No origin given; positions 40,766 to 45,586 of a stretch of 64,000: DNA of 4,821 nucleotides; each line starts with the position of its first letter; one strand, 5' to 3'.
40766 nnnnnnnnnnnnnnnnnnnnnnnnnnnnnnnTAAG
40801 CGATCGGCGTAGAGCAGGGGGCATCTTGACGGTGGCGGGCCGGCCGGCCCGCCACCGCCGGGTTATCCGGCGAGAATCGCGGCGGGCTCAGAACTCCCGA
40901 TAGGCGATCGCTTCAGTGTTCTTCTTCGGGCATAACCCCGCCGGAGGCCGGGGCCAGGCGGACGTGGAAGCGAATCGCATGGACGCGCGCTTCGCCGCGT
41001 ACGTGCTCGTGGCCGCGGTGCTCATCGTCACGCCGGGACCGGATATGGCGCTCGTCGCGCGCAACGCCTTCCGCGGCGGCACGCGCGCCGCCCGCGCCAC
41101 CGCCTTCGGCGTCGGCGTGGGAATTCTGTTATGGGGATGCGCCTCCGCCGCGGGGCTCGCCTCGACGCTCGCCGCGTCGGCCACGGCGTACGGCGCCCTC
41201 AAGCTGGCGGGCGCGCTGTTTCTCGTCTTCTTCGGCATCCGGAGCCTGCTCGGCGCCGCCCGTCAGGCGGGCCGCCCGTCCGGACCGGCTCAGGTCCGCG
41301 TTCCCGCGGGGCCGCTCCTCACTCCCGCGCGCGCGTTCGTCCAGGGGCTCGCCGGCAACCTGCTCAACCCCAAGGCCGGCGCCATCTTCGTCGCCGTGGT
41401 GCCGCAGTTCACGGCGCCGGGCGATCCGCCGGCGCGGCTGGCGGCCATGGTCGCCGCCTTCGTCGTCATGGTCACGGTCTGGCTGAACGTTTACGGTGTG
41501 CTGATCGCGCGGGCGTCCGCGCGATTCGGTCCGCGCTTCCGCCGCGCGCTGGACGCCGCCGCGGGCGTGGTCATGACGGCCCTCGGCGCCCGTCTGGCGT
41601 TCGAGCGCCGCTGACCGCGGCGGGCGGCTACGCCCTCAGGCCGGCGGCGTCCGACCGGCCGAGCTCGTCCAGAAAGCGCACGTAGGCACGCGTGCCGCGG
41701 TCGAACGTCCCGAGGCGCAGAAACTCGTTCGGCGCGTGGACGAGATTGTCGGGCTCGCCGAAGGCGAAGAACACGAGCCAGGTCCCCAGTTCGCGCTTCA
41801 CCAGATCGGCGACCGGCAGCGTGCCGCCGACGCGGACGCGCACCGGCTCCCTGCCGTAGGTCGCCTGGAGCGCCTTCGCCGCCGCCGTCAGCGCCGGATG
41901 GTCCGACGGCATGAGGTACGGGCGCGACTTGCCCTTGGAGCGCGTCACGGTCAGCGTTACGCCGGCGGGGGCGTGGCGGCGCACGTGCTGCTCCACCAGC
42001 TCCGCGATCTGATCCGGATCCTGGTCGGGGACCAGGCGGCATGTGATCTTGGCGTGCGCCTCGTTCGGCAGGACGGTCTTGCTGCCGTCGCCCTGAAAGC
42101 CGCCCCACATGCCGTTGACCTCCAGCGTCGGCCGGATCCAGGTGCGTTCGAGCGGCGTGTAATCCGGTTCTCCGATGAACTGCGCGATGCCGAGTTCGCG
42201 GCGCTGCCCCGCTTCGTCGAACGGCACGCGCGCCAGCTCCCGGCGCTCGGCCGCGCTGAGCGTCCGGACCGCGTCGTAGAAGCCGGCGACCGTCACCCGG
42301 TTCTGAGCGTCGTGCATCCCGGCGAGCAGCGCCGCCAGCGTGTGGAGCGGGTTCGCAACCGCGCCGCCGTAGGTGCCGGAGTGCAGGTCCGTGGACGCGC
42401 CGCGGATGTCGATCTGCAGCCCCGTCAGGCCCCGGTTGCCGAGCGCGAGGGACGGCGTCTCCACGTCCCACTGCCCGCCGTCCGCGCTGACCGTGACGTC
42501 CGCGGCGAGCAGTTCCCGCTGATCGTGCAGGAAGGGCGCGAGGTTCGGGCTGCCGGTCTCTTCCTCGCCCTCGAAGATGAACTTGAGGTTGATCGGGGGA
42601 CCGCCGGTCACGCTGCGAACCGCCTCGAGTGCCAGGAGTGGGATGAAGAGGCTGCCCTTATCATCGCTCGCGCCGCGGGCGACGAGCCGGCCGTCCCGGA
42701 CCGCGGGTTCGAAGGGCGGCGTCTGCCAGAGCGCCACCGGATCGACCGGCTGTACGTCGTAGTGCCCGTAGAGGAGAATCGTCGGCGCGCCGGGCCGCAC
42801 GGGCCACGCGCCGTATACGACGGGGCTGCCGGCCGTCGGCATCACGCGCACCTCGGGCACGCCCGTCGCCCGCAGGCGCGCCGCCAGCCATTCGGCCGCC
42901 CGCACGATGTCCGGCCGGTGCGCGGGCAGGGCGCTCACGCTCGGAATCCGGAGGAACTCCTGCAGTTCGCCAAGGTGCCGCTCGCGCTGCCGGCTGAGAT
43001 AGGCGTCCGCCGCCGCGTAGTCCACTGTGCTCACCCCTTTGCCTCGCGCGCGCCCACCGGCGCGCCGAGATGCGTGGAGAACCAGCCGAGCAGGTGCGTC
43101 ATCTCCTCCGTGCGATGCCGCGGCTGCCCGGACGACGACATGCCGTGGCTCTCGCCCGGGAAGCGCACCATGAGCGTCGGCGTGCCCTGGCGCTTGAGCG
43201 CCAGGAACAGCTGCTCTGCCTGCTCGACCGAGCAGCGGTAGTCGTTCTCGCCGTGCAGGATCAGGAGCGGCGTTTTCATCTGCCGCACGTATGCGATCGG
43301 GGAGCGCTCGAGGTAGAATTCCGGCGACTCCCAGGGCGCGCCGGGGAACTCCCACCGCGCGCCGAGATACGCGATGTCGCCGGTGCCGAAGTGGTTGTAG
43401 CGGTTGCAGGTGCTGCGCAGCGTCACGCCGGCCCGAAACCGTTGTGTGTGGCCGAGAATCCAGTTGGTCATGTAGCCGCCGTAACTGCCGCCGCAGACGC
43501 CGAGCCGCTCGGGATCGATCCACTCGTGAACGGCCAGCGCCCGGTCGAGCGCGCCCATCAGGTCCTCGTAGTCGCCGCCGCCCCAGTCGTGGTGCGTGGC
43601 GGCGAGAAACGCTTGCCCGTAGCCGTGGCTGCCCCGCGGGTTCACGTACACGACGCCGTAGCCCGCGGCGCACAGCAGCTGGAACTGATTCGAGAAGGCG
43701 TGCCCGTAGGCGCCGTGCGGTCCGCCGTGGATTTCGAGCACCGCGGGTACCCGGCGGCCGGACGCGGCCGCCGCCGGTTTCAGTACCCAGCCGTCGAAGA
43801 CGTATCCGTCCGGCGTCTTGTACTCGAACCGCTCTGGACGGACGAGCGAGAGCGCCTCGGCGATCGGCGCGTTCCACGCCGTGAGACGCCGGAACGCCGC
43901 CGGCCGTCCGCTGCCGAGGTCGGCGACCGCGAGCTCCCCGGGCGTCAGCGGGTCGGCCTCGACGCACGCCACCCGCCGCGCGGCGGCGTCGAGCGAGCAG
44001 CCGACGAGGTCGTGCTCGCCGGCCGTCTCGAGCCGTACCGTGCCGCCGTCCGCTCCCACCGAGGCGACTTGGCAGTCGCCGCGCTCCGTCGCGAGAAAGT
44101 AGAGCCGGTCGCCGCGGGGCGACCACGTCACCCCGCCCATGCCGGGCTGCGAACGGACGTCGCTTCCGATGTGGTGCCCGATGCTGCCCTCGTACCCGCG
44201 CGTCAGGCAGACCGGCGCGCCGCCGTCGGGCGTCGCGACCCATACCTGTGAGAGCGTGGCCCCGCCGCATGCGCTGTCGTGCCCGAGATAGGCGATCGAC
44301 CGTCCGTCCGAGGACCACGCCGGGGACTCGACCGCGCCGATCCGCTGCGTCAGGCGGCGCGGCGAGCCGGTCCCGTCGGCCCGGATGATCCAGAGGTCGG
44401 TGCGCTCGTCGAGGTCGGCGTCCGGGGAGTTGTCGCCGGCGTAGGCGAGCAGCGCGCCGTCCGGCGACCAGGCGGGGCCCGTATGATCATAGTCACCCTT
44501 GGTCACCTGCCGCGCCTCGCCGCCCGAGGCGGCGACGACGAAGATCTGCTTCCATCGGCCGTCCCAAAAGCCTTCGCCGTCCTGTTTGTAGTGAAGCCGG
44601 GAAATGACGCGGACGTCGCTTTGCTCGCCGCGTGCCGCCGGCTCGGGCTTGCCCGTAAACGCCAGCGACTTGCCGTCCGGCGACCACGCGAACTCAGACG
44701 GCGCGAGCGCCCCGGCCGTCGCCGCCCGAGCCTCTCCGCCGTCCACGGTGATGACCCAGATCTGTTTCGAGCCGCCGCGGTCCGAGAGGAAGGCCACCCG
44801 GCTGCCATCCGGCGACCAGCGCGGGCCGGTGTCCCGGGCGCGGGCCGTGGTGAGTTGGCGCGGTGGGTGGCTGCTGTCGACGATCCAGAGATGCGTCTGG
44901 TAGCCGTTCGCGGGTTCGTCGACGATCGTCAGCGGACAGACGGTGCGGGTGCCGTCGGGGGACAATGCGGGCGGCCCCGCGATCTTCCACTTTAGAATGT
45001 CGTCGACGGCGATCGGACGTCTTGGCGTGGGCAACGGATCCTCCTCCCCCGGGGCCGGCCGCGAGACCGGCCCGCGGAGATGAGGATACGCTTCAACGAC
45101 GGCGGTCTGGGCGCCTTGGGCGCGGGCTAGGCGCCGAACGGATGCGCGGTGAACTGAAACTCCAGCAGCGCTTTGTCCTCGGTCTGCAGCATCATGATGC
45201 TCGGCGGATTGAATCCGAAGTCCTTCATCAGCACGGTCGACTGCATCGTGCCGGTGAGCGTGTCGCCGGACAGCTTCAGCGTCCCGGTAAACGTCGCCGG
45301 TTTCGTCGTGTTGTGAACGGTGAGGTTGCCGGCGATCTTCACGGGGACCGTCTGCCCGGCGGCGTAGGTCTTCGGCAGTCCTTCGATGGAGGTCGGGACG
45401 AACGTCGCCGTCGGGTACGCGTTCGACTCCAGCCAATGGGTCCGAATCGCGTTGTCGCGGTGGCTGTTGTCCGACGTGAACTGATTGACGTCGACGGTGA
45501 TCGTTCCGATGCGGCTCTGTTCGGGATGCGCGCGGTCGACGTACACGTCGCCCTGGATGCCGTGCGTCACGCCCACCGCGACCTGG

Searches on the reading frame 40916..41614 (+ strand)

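Call 67: search_protein_families(library=pfam, proteins=[window:40916-41614:+], max_evalue=0.00001)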
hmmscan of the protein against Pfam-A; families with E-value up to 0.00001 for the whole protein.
window:40916-41614:+ (232 aa): 1 family
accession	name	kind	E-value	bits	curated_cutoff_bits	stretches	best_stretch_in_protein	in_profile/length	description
PF01810.24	LysE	-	1.1e-25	90.8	25.6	1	35-230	2-192/193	LysE type translocator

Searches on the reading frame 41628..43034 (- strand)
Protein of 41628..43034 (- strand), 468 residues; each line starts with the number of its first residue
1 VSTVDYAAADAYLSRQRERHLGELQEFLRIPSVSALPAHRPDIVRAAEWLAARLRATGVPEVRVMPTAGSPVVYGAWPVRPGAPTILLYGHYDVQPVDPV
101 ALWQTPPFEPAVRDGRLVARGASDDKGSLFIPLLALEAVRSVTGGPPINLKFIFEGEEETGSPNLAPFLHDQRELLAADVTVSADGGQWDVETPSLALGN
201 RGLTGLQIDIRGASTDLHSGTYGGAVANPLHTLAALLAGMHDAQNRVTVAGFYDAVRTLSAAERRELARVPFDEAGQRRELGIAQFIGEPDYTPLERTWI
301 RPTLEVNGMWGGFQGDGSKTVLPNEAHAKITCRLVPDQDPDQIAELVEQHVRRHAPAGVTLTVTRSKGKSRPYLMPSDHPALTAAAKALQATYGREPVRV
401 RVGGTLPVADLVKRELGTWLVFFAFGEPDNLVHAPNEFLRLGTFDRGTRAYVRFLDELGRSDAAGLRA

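Call 66: search_protein_families(library=pfam, proteins=[window:41628-43034:-], max_evalue=0.00001)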
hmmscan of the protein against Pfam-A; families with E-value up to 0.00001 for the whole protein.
window:41628-43034:- (468 aa): 2 families
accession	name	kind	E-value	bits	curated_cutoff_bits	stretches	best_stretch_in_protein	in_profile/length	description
PF01546.33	Peptidase_M20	-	1.2e-29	104.1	24.6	1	87-456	1-205/206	Peptidase family M20/M25/M40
PF07687.19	M20_dimer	-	1.2e-20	73.9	21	1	199-358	2-106/107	Peptidase dimerisation domain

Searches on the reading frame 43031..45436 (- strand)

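Call 67: search_protein_families(library=pfam, proteins=[window:43031-45436:-], max_evalue=0.00001)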
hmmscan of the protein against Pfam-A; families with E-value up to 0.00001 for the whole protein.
window:43031-45436:- (801 aa): 5 families
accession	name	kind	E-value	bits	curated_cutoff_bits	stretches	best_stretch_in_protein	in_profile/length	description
PF00326.27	Peptidase_S9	-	1.3e-54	185.4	22.6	1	580-791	2-211/213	Prolyl oligopeptidase family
PF07676.18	PD40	-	5.6e-32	109.4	20.9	1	192-228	1-38/38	WD40-like Beta Propeller Repeat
PF20434.5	BD-FAE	-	1.3e-07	31.8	26.8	0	702-745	170-213/215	BD-FAE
PF00930.27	DPPIV_N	-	1.6e-06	27.5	22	0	179-261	21-118/354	Dipeptidyl peptidase IV (DPP IV) N-terminal region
PF02129.25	Peptidase_S15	-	3.2e-06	27.5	23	0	551-682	9-135/262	X-Pro dipeptidyl-peptidase (S15 family)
